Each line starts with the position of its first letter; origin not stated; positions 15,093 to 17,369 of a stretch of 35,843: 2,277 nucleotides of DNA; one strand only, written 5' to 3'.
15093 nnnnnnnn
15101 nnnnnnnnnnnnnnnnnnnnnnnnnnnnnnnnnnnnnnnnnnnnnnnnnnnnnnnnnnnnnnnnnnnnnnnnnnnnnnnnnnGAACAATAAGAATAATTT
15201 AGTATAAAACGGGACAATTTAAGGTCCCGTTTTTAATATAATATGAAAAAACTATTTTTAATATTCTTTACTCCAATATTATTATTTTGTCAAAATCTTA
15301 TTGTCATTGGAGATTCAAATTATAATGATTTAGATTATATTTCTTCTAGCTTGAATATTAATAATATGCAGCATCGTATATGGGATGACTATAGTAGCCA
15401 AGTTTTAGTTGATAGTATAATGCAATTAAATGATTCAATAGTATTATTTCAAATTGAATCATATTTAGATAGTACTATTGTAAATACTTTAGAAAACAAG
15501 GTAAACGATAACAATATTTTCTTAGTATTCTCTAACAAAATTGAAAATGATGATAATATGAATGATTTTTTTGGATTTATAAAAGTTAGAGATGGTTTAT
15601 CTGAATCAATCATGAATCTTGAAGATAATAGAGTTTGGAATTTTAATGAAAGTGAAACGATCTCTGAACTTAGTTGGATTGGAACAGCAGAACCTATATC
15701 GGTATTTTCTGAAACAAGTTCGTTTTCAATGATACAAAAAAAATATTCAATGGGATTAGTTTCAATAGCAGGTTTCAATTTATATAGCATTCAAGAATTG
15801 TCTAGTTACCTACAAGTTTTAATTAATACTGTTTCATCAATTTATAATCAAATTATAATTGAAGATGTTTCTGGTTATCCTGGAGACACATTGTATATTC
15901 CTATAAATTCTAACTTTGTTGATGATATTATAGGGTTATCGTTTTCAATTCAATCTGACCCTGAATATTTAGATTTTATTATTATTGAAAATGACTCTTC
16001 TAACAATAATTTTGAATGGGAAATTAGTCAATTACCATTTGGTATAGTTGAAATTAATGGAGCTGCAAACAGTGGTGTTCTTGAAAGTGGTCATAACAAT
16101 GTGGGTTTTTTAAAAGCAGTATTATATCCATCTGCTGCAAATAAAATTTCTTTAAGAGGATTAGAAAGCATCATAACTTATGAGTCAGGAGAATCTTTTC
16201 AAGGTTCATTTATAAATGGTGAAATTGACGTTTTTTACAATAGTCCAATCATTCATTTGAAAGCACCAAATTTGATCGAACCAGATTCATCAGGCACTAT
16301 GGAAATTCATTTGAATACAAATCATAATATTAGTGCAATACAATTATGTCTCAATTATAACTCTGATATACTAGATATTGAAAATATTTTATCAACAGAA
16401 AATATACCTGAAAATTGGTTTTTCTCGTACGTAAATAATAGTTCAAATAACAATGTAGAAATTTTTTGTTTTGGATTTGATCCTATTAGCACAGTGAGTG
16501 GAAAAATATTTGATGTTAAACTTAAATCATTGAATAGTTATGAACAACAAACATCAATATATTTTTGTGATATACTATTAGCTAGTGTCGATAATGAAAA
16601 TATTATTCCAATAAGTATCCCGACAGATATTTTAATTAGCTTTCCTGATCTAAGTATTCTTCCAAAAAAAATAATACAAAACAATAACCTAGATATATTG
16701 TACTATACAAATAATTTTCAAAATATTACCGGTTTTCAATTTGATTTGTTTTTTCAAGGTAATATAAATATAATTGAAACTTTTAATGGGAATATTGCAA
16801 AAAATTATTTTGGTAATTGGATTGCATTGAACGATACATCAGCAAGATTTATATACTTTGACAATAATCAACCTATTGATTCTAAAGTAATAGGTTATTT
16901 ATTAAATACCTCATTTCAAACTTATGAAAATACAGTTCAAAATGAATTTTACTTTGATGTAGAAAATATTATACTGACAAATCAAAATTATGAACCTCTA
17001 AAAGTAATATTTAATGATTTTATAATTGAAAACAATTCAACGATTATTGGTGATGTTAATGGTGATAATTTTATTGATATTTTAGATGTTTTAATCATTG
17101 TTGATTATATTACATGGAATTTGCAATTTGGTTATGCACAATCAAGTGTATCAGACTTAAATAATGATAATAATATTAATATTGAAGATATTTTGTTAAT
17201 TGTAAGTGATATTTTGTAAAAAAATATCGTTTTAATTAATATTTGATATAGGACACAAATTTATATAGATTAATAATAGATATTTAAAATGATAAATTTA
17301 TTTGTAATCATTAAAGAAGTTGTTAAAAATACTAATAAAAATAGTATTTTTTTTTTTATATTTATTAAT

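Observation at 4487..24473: Dockerin-tagged proteases clustered with cohesin-like scaffold proteins, one of them T9SS-anchored: candidate cell-surface protease assembly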

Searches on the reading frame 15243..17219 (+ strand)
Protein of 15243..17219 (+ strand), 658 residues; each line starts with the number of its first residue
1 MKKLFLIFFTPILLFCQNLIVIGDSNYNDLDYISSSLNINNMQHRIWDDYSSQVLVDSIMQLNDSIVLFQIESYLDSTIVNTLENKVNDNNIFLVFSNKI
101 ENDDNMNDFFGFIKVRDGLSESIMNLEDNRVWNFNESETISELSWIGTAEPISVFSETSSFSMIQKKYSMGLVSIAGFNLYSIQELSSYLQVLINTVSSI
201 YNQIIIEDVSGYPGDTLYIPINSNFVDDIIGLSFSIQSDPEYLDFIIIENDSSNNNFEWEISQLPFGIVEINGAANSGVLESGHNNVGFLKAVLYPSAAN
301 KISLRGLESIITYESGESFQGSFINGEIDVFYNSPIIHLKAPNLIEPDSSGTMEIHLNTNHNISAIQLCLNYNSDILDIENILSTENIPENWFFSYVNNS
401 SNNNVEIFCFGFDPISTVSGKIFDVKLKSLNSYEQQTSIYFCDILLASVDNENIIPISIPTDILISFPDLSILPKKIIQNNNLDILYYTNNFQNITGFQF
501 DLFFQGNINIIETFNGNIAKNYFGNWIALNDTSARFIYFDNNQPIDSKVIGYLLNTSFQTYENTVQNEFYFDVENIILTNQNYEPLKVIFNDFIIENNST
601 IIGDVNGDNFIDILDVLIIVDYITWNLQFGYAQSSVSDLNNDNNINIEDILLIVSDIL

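Call 5: search_protein_families(library=pfam, proteins=[window:15243-17219:+], max_evalue=0.1)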
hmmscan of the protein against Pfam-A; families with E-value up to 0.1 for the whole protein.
window:15243-17219:+ (658 aa): 2 families
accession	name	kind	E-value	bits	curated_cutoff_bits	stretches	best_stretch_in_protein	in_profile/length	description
PF00963.24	Cohesin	-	5.7e-08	33.5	24.1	2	203-257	2-62/139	Cohesin domain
PF00404.24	Dockerin_1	-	2.5e-06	28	22.9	1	603-654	2-53/57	Dockerin type I domain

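Call 6: search_protein_families(library=ncbifam, proteins=[window:15243-17219:+], max_evalue=0.1)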
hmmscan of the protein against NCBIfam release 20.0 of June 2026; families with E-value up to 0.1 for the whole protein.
window:15243-17219:+ (658 aa): 0 families

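Call 11: search_solved_structures(query=window:15243-17219:+, max_evalue=10, show_alignments=2)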
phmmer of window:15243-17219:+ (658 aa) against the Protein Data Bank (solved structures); distinct sequences matched with E-value up to 10: 9.
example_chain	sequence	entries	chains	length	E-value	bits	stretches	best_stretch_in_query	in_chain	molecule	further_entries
5nrm_B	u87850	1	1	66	0.027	16.3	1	603-653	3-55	DocCel5: Type I dockerin repeat domain from A. cellulolyticus family 5 endoglucanase WP_01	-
2y3n_B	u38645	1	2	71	0.032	16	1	602-654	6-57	CELLULOSOMAL FAMILY-48 PROCESSIVE GLYCOSIDE HYDROLASE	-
6kg9_A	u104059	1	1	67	0.042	15.6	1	598-655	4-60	And cellulose-binding endoglucanase family 9 CelL ortholog dockerin domain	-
6kgc_B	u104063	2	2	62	0.048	15.4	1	599-655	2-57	And cellulose-binding endoglucanase family 9 CelL ortholog dockerin domain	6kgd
6kge_D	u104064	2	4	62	0.17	13.6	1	599-655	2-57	And cellulose-binding endoglucanase family 9 CelL ortholog dockerin domain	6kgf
4uyp_B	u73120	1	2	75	0.29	12.8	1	601-654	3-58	Cellulosomal scaffoldin adaptor protein B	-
5nrk_B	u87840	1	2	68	0.31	12.8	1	603-652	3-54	DocCel5: Type I dockerin repeat domain from A. cellulolyticus family 5 endoglucanase WP_01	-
2ccl_B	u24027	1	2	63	0.98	11.1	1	601-654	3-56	ENDO-1,4-BETA-XYLANASE Y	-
4dh2_B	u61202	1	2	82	1.6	10.4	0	598-649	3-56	Dockerin type 1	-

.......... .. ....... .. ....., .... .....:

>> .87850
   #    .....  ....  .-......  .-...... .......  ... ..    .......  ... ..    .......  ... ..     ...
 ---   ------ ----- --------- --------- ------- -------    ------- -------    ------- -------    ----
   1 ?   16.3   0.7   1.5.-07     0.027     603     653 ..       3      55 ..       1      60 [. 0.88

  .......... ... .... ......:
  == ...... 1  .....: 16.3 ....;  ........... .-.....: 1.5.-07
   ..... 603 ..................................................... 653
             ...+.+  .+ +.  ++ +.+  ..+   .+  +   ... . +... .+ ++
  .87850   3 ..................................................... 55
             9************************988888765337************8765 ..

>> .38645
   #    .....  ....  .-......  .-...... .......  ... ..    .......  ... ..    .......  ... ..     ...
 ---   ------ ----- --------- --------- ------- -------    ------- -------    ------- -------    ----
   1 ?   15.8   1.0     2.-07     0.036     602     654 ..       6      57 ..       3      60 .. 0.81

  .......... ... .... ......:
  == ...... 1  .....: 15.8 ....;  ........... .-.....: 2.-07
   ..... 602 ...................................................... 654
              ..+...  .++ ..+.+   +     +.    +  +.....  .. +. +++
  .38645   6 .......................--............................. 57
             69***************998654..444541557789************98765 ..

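Call 12: find_encoding_contigs(protein=window:15243-17219:+, flank=10000, max_places=6)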
Protein window:15243-17219:+ (658 aa): 5 contigs read that carry it; 5 places shown.
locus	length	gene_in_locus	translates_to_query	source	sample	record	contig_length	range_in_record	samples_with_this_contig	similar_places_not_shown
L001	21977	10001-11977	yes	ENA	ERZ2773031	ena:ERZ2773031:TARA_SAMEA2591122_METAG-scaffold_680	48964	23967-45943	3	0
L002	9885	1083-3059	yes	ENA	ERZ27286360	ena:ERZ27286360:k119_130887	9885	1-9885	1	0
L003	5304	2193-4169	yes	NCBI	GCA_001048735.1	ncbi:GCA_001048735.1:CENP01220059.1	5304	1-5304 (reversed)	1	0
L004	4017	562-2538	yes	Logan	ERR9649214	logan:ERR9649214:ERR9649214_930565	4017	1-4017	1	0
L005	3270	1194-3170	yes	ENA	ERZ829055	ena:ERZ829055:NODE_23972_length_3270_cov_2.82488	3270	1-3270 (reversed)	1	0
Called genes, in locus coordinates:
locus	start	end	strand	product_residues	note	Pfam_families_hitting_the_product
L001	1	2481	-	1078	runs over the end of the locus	PF05547:Peptidase_M6, PF13517:FG-GAP_3 (faint), PF13570:Beta-prop_ACSF4, PF14517:Tachylectin (faint), PF25292:Beta-prop_CGLA (weak), PF13570:Beta-prop_ACSF4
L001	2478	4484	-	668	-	PF00082:Peptidase_S8, PF00404:Dockerin_1 (weak)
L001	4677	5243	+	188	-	-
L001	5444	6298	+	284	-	-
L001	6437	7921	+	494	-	-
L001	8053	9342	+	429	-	PF05697:Trigger_N, PF28539:TF_C (faint), PF05698:Trigger_C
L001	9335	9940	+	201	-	PF00574:CLP_protease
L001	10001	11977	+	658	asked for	PF00963:Cohesin (faint), PF00404:Dockerin_1 (weak)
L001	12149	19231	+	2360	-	PF00932:LTD (weak), PF18962:Por_Secre_tail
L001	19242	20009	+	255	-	PF13505:OMP_b-brl (weak)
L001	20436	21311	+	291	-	PF01734:Patatin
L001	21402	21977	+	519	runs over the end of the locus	PF07661:MORN_2 (faint), PF00254:FKBP_C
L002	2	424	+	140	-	?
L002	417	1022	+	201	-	PF00574:CLP_protease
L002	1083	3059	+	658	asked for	PF00963:Cohesin (faint), PF00404:Dockerin_1 (weak)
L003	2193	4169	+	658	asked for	PF00963:Cohesin (faint), PF00404:Dockerin_1 (weak)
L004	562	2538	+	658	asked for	PF00963:Cohesin (faint), PF00404:Dockerin_1 (weak)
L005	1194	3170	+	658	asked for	PF00963:Cohesin (faint), PF00404:Dockerin_1 (weak)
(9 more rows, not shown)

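Call 26: find_homologous_proteins(query=window:15243-17219:+, max_evalue=0.001)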
Query window:15243-17219:+ (658 aa): 12 proteins with E <= 0.001 among 8000 candidates.
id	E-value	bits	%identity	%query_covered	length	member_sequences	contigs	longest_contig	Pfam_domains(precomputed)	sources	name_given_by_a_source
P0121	0.0e+0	1303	91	100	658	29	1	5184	PF00404.25,PF00963.25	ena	-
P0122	0.0e+0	1111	78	100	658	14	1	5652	PF00404.25,PF00963.25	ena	-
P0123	9.3e-190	651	50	100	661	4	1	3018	PF00404.25,PF00963.25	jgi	-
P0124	5.8e-188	645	49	100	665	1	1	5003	PF00404.25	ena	-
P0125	3.7e-187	642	49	98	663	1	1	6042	PF00404.25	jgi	-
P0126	1.8e-185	636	48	100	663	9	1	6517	PF00404.25,PF00963.25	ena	-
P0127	8.2e-184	631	46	100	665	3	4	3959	-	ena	-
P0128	1.6e-167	577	47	100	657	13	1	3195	-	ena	-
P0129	2.7e-167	576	47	100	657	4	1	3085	-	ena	-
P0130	1.8e-136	474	39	98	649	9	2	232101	PF00963.25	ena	-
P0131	9.5e-136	472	39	98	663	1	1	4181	PF00404.25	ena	-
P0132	5.7e-117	410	50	61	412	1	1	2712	PF00404.25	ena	-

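Call 28: find_encoding_contigs(protein=P0130, flank=10000, max_places=3)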
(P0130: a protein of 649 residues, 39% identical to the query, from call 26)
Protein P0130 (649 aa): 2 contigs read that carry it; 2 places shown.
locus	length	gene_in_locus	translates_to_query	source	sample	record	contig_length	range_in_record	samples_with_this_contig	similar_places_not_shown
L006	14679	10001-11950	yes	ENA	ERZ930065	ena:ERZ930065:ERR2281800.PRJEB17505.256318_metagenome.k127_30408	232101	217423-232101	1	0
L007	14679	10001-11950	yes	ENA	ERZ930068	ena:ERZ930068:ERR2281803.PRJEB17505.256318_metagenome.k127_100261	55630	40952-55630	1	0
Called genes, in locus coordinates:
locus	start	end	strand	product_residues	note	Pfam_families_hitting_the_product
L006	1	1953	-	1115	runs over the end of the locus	PF13229:Beta_helix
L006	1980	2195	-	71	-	-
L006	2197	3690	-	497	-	PF00515:TPR_1 (faint), PF07719:TPR_2 (faint), PF13424:TPR_12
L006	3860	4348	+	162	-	-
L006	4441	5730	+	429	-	PF05697:Trigger_N, PF05698:Trigger_C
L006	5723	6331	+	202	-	PF00574:CLP_protease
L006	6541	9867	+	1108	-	PF13860:FlgD_ig (weak), PF18962:Por_Secre_tail (weak)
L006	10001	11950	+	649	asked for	PF00963:Cohesin (weak)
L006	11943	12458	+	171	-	-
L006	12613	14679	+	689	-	?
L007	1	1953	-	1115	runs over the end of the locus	PF13229:Beta_helix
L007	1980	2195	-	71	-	-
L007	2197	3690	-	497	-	PF00515:TPR_1 (faint), PF07719:TPR_2 (faint), PF13424:TPR_12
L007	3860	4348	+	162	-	-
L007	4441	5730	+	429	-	PF05697:Trigger_N, PF05698:Trigger_C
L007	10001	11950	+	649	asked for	PF00963:Cohesin (weak)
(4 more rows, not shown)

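Call 54: find_related_loci(query=A3, collection=genome_contigs, flank=10000)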
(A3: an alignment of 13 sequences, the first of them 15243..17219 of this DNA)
Query A3 (658 aa) in genome_contigs; peptide patterns used: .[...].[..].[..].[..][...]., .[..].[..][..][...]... (x = any residue, [..] = any of these).
64 stretches matched a pattern; 3 encode a relative of the query (tblastn E <= 1e-3); 3 distinct loci.
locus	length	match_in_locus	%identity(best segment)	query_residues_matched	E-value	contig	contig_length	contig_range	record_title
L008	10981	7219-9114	91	1-633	0e+0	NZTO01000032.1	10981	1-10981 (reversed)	MAG: Candidatus Neomarinimicrobiota bacterium isolate EAC11 21686, whole genome shotgun sequence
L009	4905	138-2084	46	4-658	6e-170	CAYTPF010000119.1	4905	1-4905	MAG TPA_asm: uncultured bacterium isolate binchicken_co76_423 genome assembly, contig: NODE_22703_length_4905_cov_5.2692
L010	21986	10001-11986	39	1-658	6e-144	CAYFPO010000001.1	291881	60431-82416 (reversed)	MAG TPA_asm: uncultured bacterium isolate ERP019367_co1_130 genome assembly, contig: NODE_45_length_291881_cov_127.30476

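Call 57: search_protein_families(library=pfam, proteins=[L010:12658-18774:+, L010:6374-7378:+, L010:7171-9912:+, L010:19043-19915:+, L010:19918-20472:+, L010:20485-21273:+, L010:11988-12503:+], max_evalue=0.01)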
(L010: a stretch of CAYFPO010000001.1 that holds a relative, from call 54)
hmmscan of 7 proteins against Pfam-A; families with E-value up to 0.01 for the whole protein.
L010:12658-18774:+ (2038 aa): 3 families
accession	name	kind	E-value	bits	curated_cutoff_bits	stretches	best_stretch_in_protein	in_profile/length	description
PF00932.25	LTD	-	5.4e-28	98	34.3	2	617-725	5-107/109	Lamin Tail Domain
PF18962.6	Por_Secre_tail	-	5.6e-11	43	27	1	1960-2035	2-74/75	Secretion system C-terminal sorting domain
PF13860.13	FlgD_ig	-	0.00072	19.9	27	1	1978-2027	23-77/79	FlgD Ig-like domain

L010:6374-7378:+ (334 aa): 0 families

L010:7171-9912:+ (913 aa): 3 families
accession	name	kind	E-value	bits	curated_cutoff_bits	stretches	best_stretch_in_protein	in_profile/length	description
PF13860.13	FlgD_ig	-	1.2e-06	28.9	27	1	850-898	25-73/79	FlgD Ig-like domain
PF18962.6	Por_Secre_tail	-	0.00012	22.7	27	1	830-910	2-74/75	Secretion system C-terminal sorting domain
PF13585.12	CHU_C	-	0.0011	19.4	27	1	870-904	43-77/86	CHU_C Type IX secretion signal domain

L010:19043-19915:+ (290 aa): 6 families
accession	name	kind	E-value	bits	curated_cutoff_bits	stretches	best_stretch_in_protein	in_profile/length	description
PF13646.12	HEAT_2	-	8e-20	71.4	27.7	2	100-177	11-88/88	HEAT repeats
PF03130.22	HEAT_PBS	-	5.6e-15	54.6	20.9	1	137-161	2-26/27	PBS lyase HEAT-like repeat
PF02985.28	HEAT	-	1.8e-11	43.6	23.5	0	184-212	1-29/31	HEAT repeat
PF12717.13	Cnd1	-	8.7e-06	26.3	26.4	1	170-223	45-98/162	non-SMC mitotic condensation complex subunit 1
PF13513.12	HEAT_EZ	-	5.4e-05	24.1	27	0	183-210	28-55/55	HEAT-like repeat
PF01602.26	Adaptin_N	-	0.0043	16.1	37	0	184-283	80-176/524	Adaptin N terminal region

L010:19918-20472:+ (184 aa): 1 family
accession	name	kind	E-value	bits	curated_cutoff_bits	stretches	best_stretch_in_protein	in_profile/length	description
PF00355.32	Rieske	-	7.5e-10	39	20.3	1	85-150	22-87/88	Rieske [2Fe-2S] domain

L010:20485-21273:+ (262 aa): 3 families
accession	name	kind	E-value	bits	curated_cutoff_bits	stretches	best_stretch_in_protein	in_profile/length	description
PF00033.24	Cytochrome_B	-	8.5e-42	143.6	27.2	2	55-189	8-143/189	Cytochrome b/b6/petB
PF13631.11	Cytochrom_B_N_2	-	5.8e-33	114.7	27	1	118-257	2-121/169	Cytochrome b(N-terminal)/b6/petB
PF14358.11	DUF4405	-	1.2e-08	35.8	26.7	1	66-127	5-62/66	Domain of unknown function (DUF4405)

L010:11988-12503:+ (171 aa): 0 families

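Call 63: predict_structure(alignment_id=A3)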
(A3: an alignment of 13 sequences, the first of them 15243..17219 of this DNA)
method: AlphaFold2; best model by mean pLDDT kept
length: 658 residues; sequences in the alignment: 13
mean_pLDDT: 73.7   pTM: 0.55
mean pLDDT of the five models: 73.7, 69.7, 69.8, 67.3, 49.3
residues with pLDDT >= 90: 32; 70-90: 431; 50-70: 127; < 50: 68
segments of 3 or more residues with pLDDT < 50: 1-16, 114-146, 153-161, 543-549
pLDDT, mean of each block of 10 residues (from residue 1): 33 52 65 78 81 85 81 75 82 72 69 44 30 29 47 44 66 66 65 67 83 80 80 80 72 68 77 76 77 68 80 78 79 75 83 83 85 87 79 61 68 75 87 88 83 73 85 88 87 76 84 69 69 79 48 83 67 82 79 84 88 88 84 91 90 90
secondary structure, 60 per line:
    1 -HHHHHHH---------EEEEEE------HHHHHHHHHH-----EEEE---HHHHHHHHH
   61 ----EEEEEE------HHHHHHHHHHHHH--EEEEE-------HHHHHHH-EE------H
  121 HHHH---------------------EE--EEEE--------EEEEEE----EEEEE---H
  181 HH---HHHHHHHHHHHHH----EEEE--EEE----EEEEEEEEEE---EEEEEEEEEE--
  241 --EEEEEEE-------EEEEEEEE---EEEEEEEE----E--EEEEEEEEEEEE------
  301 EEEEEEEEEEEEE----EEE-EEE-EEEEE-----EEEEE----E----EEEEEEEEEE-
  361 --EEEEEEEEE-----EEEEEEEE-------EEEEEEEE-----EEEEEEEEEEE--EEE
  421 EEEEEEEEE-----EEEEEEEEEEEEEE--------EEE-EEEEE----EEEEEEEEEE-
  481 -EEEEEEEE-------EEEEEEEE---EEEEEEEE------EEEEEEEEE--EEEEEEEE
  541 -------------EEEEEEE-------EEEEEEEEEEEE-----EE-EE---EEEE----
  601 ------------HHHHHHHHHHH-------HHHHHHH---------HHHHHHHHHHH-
elements in order: H2-8 E18-23 H30-39 E45-48 H52-60 E65-70 H77-89 E92-96 H104-110 H120-124 E150-153 E162-167 E172-176 H186-198 E203-206 E209-211 E216-225 E229-238 E243-249 E257-264 E268-275 E283-294 E301-313 E318-320 E322-324 E326-330 E336-340 E350-359 E363-371 E377-384 E392-399 E405-415 E418-429 E435-448 E457-459 E461-465 E470-479 E482-489 E497-504 E508-515 E522-530 E533-540 E554-560 E568-579 E593-596 H613-623 H631-637 H647-657

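Call 66: fold_search(model_id=the predicted structure, library=pdb)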
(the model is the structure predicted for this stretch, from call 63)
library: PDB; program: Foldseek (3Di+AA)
matches with E <= 10: 1962; with E <= 0.001: 982
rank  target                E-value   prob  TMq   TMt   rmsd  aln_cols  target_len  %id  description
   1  3l8q_D                1.6e-13  1.00  0.18  0.32  16.3       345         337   13  Structure analysis of the type II cohesin dyad from the adaptor ScaA scaffoldin of Acetivibrio cellulolyticus (released 2010-05-05)
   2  3l8q_A                1.0e-12  1.00  0.18  0.31  16.2       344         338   13  Structure analysis of the type II cohesin dyad from the adaptor ScaA scaffoldin of Acetivibrio cellulolyticus (released 2010-05-05)
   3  4mmz_A                1.7e-12  1.00  0.16  0.12  28.3       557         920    8  Integrin AlphaVBeta3 ectodomain bound to an antagonistic tenth domain of Fibronectin (released 2014-03-26)
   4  8t2v_A                2.3e-12  1.00  0.15  0.11  31.6       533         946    9  Cryo-EM Structures of Full-length Integrin alphaIIbbeta3 in Native Lipids (released 2023-07-26)
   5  3l8q_C                3.5e-12  1.00  0.19  0.34  15.7       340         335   14  Structure analysis of the type II cohesin dyad from the adaptor ScaA scaffoldin of Acetivibrio cellulolyticus (released 2010-05-05)
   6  3ije_A                4.6e-12  1.00  0.15  0.11  28.0       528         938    8  Crystal structure of the complete integrin alhaVbeta3 ectodomain plus an Alpha/beta transmembrane fragment (released 2009-09-29)
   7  3l8q_B                5.4e-12  1.00  0.18  0.32  16.1       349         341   14  Structure analysis of the type II cohesin dyad from the adaptor ScaA scaffoldin of Acetivibrio cellulolyticus (released 2010-05-05)
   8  7nxd_A                9.3e-12  1.00  0.15  0.11  30.2       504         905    9  Cryo-EM structure of human integrin alpha5beta1 in the half-bent conformation (released 2021-08-25)
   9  6avr_A                9.3e-12  1.00  0.15  0.11  28.9       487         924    8  Human alpha-V beta-3 Integrin (intermediate conformation) in complex with the therapeutic antibody LM609 (released 2017-11-01)
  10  4g1m_A                1.0e-11  1.00  0.15  0.11  27.9       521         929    8  Re-refinement of alpha V beta 3 structure (released 2012-12-12)
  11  3fcs_A                1.6e-11  1.00  0.15  0.12  27.9       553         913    8  Structure of complete ectodomain of integrin aIIBb3 (released 2009-01-20)
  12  8xen_A                2.9e-11  1.00  0.15  0.11  35.2       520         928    8  Cryo-EM structure of integrin ITGAV/ITGB3 complex, conformation 4 (released 2024-12-18)
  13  6avq_A                3.0e-11  1.00  0.15  0.11  27.3       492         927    9  The Therapeutic Antibody LM609 Selectively Inhibits Ligand Binding to Human alpha-V beta-3 Integrin via Steric Hindran (released 2017-11-01)
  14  8xei_A                4.0e-11  1.00  0.15  0.11  28.2       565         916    8  Cryo-EM structure of integrin ITGAV/ITGB3 complex, conformation 1 (released 2024-12-18)
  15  8xez_A                4.4e-11  1.00  0.16  0.11  35.5       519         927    9  Cryo-EM structure of integrin ITGAV/ITGB3 complex, conformation 5 (released 2024-12-18)
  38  2vn5_C                2.3e-08  1.00  0.19  0.76   2.8       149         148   16  The Clostridium cellulolyticum dockerin displays a dual binding mode for its cohesin partner (released 2008-05-20)
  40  4dh2_C                2.9e-08  1.00  0.19  0.72   2.8       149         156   13  Crystal structure of Coh-OlpC(Cthe_0452)-Doc435(Cthe_0435) complex: A novel type I Cohesin-Dockerin complex from Clost (released 2012-11-28)
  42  4dh2_A                4.2e-08  1.00  0.18  0.66   3.1       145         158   17  Crystal structure of Coh-OlpC(Cthe_0452)-Doc435(Cthe_0435) complex: A novel type I Cohesin-Dockerin complex from Clost (released 2012-11-28)
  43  6kgc_A                5.2e-08  1.00  0.18  0.74   3.3       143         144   19  Crystal structure of CaDoc0917(R49D)-CaCohA2 complex at pH 5.4 (released 2020-07-08)
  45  1g1k_A                8.0e-08  1.00  0.18  0.77   3.1       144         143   16  COHESIN MODULE FROM THE CELLULOSOME OF CLOSTRIDIUM CELLULOLYTICUM (released 2000-11-22)
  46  5nrm_A                9.4e-08  1.00  0.18  0.74   3.0       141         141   18  Crystal structure of the sixth cohesin from Acetivibrio cellulolyticus' scaffoldin B in complex with Cel5 dockerin S51 (released 2018-01-31)
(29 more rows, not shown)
